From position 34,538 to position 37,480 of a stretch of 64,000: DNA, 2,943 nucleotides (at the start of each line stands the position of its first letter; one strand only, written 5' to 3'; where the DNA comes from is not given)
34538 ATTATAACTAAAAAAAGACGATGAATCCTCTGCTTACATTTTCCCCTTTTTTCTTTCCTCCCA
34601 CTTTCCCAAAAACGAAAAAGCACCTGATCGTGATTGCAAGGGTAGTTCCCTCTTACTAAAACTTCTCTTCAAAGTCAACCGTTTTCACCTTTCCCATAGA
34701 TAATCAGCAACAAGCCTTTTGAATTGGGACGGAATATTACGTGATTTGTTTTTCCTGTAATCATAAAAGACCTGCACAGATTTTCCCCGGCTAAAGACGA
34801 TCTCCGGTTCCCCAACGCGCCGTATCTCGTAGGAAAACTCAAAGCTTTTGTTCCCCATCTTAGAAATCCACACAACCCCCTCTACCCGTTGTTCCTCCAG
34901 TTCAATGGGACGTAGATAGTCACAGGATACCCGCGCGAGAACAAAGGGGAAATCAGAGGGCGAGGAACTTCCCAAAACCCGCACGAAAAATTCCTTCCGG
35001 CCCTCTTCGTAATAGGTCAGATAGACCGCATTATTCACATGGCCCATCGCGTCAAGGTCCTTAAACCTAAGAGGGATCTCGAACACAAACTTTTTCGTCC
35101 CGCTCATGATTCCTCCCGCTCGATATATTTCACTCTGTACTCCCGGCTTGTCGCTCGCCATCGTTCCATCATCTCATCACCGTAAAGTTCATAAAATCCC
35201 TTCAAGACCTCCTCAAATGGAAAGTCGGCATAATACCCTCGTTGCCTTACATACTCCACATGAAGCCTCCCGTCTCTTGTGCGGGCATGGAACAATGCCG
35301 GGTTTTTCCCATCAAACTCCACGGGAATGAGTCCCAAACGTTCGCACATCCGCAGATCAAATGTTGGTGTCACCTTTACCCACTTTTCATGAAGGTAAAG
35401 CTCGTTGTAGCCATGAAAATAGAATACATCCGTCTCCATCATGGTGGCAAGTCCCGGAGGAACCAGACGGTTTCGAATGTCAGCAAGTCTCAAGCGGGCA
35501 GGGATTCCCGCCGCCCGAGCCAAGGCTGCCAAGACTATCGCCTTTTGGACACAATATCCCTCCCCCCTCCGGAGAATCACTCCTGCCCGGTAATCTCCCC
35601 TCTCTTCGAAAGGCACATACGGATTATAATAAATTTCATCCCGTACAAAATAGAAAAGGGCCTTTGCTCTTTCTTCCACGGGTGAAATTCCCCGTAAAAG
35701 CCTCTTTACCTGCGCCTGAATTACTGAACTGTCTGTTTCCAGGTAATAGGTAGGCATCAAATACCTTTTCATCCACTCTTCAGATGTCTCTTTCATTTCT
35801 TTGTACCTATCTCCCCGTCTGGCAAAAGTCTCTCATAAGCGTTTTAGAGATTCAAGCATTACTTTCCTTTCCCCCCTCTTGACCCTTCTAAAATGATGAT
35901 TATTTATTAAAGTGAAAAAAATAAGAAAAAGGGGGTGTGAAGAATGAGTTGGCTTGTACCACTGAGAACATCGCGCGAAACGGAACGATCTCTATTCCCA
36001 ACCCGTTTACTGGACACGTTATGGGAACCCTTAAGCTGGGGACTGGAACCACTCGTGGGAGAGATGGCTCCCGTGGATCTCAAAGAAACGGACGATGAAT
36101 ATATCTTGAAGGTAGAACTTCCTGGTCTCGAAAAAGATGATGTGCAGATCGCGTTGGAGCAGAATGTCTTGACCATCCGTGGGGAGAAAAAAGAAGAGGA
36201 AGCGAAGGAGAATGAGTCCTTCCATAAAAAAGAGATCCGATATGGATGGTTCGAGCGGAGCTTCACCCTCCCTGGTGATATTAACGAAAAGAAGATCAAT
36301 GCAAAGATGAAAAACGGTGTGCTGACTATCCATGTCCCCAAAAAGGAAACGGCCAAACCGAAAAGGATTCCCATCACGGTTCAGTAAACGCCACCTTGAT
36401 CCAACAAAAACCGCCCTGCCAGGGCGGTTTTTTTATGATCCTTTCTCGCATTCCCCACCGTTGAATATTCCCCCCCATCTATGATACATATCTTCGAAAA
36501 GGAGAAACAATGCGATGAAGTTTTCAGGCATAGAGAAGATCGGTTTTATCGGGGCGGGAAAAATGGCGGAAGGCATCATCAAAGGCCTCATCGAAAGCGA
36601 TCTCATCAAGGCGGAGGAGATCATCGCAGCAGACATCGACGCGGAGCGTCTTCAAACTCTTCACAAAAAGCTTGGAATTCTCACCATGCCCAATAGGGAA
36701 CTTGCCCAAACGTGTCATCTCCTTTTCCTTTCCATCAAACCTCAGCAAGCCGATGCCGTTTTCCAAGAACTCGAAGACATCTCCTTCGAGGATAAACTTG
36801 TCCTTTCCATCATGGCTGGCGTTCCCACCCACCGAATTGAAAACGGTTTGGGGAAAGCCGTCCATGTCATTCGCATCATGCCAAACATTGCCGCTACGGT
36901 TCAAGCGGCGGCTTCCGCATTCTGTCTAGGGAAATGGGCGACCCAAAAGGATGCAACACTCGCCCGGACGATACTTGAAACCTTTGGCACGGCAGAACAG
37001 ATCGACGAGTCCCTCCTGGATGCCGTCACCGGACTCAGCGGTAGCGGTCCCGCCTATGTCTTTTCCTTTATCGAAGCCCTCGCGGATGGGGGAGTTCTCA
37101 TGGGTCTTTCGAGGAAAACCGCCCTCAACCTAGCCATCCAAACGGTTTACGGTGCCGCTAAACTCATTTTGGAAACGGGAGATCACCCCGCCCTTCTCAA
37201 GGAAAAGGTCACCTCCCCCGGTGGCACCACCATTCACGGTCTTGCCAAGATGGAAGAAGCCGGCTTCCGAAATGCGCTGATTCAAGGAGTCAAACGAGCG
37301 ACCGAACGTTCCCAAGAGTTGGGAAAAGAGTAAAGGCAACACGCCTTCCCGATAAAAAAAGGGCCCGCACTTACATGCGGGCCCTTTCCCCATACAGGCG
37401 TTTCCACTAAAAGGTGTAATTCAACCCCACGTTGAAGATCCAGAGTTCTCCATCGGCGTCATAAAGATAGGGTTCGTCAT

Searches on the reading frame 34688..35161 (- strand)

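Call 23: search_protein_families(library=ncbifam, proteins=[window:34688-35161:-], max_evalue=0.00001)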
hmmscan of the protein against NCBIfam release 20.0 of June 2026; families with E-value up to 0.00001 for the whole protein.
window:34688-35161:- (158 aa): 3 families
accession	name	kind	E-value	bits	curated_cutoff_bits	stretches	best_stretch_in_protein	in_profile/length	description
TIGR00051.1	TIGR00051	subfamily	1.4e-13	51.2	68.7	1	32-144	5-117/117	YbgC/FadM family acyl-CoA thioesterase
TIGR02799.1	thio_ybgC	equivalog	2.1e-09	37.7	141.35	1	27-147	3-123/126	tol-pal system-associated acyl-CoA thioesterase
NF008065.0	PRK10800.1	equivalog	3.4e-06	27.2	185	1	24-145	5-126/134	tol-pal system-associated acyl-CoA thioesterase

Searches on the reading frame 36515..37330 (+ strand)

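Call 23: search_protein_families(library=ncbifam, proteins=[window:36515-37330:+], max_evalue=0.00001)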
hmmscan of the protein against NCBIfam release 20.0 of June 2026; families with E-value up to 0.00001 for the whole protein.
window:36515-37330:+ (272 aa): 6 families
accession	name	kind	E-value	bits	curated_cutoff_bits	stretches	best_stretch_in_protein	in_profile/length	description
TIGR00112.1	proC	equivalog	7e-85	284.8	196.75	1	9-269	1-263/263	pyrroline-5-carboxylate reductase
NF005813.0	PRK07679.1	exception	1.9e-69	234.1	404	1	6-271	3-270/279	pyrroline-5-carboxylate reductase ProI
NF008839.0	PRK11880.2-4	equivalog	5.4e-49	166.9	288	1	8-268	3-251/252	pyrroline-5-carboxylate reductase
NF005814.0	PRK07680.1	equivalog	1.1e-29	103.5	278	1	8-249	2-244/275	late competence protein ComER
NF005384.0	PRK06928.1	exception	1.5e-29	103.4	301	1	7-244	2-242/277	pyrroline-5-carboxylate reductase ProG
NF005063.0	PRK06476.1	equivalog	3.2e-19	69.5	254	1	8-265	2-252/258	pyrroline-5-carboxylate reductase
